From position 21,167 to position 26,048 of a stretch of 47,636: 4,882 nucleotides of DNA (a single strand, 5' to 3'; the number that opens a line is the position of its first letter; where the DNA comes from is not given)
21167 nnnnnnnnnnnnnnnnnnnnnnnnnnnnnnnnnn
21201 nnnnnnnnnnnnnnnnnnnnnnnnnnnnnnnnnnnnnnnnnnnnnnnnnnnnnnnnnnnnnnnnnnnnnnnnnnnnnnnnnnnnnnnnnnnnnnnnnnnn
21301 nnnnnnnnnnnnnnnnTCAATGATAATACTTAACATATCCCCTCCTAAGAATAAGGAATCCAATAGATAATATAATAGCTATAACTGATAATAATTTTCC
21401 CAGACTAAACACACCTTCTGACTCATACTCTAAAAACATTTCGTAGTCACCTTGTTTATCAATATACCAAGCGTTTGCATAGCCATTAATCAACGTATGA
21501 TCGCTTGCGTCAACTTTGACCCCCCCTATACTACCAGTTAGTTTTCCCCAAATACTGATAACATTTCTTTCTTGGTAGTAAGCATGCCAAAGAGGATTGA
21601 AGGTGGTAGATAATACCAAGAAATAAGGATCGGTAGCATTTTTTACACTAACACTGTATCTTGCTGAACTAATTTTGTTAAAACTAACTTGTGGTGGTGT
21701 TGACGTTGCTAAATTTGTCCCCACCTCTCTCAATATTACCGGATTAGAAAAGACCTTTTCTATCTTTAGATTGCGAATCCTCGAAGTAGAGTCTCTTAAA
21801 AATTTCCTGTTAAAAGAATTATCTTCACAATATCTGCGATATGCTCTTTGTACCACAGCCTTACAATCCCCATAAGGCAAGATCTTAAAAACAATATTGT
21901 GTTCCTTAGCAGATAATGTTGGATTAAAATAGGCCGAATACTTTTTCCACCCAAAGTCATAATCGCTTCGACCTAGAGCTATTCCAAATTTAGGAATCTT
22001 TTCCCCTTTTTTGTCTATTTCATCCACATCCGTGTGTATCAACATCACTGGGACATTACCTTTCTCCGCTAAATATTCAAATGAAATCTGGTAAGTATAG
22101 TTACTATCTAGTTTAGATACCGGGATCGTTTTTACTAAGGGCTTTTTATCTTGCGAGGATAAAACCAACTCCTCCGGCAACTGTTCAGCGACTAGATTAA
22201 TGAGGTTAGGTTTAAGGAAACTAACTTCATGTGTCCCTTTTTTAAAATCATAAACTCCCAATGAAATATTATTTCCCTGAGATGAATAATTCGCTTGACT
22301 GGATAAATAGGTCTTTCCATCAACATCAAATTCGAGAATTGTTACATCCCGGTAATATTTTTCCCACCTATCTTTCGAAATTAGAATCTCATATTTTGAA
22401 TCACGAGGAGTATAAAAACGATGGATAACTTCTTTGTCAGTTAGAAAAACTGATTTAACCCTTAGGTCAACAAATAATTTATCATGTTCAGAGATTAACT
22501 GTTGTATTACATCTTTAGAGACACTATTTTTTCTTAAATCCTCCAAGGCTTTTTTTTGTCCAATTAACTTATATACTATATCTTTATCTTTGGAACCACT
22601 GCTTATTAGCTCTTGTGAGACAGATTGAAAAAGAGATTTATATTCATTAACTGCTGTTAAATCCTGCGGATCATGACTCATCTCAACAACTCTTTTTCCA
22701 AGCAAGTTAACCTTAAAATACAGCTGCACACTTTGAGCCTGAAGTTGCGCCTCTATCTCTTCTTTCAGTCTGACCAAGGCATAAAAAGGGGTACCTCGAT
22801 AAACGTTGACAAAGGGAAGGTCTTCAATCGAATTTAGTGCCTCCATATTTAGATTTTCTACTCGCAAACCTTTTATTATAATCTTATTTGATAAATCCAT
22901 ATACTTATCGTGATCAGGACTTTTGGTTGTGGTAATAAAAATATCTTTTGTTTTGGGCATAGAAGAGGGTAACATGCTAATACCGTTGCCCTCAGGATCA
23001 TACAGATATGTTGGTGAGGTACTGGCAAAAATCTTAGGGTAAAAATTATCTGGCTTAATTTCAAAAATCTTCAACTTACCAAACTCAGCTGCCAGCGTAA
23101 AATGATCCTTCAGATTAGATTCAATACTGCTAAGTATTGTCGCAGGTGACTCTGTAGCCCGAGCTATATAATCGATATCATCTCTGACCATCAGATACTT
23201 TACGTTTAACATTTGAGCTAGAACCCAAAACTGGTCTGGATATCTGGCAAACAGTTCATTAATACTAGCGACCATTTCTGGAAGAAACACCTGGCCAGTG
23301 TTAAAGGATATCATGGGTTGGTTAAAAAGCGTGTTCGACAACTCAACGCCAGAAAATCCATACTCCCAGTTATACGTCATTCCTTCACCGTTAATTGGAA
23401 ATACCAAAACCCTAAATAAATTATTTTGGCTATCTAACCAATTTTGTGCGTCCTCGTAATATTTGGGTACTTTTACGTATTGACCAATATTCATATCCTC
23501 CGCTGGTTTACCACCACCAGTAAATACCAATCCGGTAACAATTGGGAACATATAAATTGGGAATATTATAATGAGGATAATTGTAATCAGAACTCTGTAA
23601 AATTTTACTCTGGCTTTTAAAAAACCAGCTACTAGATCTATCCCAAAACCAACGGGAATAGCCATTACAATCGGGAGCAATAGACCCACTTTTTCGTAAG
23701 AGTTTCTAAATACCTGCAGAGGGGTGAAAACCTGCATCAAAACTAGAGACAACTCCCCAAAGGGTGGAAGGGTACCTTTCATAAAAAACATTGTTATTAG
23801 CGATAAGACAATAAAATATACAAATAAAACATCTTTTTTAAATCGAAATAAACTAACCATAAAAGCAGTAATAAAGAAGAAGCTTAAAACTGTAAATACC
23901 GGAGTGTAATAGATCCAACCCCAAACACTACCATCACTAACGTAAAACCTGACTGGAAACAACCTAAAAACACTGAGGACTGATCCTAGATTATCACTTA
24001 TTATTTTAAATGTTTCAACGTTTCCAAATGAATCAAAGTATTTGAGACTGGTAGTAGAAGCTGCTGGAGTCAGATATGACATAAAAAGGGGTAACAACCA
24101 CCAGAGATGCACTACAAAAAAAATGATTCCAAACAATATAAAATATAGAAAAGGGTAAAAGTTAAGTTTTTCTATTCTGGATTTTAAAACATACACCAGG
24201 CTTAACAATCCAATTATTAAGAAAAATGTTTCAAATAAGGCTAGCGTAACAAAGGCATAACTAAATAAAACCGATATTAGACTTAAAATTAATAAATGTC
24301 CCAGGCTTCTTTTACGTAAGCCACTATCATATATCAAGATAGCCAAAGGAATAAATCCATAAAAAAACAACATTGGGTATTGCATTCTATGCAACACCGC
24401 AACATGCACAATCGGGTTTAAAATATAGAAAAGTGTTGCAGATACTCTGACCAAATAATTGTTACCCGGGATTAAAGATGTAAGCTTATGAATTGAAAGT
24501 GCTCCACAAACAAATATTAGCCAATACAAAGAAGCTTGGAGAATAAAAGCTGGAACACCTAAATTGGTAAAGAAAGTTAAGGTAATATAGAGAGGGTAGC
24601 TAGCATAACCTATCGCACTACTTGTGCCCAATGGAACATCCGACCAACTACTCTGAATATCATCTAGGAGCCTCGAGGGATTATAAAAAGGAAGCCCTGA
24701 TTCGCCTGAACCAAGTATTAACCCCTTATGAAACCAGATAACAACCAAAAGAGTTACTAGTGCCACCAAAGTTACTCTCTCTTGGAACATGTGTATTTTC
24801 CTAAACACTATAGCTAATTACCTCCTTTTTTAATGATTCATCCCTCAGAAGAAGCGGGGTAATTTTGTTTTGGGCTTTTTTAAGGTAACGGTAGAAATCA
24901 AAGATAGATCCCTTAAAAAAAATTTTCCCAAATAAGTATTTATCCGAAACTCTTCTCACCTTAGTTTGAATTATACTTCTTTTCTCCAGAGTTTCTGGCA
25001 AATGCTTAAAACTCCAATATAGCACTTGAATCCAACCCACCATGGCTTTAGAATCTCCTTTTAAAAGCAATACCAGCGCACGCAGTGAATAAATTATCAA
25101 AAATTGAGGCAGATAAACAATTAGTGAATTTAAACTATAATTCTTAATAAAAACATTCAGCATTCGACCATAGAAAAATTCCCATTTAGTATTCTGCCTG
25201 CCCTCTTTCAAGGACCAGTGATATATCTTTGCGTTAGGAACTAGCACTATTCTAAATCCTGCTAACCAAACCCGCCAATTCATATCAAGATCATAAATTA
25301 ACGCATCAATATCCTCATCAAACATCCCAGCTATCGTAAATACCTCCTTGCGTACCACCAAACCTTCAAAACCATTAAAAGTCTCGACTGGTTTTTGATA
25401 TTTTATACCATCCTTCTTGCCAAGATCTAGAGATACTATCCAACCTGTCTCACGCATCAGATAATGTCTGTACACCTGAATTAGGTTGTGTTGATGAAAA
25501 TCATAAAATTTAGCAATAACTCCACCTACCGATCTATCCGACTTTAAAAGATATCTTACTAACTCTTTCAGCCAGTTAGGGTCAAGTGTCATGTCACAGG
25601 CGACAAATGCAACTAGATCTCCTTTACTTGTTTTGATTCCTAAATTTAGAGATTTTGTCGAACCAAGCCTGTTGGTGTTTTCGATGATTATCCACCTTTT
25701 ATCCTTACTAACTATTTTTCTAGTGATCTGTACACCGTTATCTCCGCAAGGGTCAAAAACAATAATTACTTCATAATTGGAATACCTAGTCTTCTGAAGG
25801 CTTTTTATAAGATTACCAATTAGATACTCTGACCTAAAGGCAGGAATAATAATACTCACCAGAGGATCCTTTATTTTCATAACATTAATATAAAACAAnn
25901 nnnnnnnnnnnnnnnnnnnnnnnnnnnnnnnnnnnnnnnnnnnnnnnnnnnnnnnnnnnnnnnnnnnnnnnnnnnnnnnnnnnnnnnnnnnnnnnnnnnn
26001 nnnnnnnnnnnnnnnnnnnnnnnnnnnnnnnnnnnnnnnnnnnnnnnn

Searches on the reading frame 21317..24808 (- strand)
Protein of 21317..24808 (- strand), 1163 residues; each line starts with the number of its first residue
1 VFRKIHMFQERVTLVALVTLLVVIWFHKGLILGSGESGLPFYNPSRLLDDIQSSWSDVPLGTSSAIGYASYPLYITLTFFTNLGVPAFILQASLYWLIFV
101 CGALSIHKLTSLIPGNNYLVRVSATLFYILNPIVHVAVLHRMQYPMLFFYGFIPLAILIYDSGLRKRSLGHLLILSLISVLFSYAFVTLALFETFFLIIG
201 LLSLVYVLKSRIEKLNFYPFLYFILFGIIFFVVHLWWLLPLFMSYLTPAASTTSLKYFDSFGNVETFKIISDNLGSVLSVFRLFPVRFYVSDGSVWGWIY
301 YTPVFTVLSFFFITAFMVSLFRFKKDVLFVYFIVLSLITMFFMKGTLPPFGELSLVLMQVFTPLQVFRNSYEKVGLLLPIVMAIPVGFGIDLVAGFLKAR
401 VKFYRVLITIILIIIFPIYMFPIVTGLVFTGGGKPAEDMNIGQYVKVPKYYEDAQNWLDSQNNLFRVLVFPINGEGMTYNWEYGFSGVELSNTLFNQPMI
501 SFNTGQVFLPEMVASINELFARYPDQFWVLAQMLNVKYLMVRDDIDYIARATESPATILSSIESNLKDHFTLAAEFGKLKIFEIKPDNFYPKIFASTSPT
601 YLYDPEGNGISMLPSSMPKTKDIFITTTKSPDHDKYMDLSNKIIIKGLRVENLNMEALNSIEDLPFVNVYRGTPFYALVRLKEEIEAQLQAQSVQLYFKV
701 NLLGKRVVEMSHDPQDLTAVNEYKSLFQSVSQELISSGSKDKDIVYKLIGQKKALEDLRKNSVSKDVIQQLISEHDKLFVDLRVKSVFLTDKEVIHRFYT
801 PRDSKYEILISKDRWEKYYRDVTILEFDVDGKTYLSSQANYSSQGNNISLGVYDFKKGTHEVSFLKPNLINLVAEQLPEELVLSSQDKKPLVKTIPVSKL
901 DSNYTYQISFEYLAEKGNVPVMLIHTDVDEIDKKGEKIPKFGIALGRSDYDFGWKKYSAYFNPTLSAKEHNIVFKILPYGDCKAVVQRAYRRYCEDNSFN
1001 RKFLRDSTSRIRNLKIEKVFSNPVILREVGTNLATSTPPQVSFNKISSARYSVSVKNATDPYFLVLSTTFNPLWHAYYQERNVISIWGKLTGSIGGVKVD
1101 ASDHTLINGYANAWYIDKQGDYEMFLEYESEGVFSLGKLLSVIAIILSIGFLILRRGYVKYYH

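Call 8: search_protein_families(library=pfam, proteins=[window:21317-24808:-], max_evalue=0.0001)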
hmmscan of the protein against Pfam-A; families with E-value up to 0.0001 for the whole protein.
window:21317-24808:- (1163 aa): 1 family
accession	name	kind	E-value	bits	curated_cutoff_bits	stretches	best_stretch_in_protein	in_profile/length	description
PF11847.13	GT-C_AftD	-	6.8e-12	44.6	26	1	42-579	24-542/661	Alpha-(1->3)-arabinofuranosyltransferase, N-terminal GT-C domain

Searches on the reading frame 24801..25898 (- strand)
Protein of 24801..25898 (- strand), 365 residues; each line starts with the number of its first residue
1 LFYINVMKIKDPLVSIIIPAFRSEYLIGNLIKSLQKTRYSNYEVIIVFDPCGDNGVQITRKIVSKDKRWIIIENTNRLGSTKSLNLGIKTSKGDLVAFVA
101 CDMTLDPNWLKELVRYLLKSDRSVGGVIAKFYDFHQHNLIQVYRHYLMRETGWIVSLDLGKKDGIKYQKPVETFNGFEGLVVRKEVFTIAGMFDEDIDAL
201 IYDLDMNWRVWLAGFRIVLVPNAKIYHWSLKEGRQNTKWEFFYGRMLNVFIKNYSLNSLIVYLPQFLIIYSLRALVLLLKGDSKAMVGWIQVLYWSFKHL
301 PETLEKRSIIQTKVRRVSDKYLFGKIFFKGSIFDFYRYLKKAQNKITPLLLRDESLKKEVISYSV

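Call 8: search_protein_families(library=pfam, proteins=[window:24801-25898:-], max_evalue=0.0001)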
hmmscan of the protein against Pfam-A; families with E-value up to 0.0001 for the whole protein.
window:24801-25898:- (365 aa): 2 families
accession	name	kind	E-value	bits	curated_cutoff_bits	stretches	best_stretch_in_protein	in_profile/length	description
PF00535.33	Glycos_transf_2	-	2e-23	83.6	23.3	1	15-162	1-139/168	Glycosyl transferase family 2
PF13641.12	Glyco_tranf_2_3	-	1.1e-12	48.9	27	1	14-228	3-212/230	Glycosyltransferase like family 2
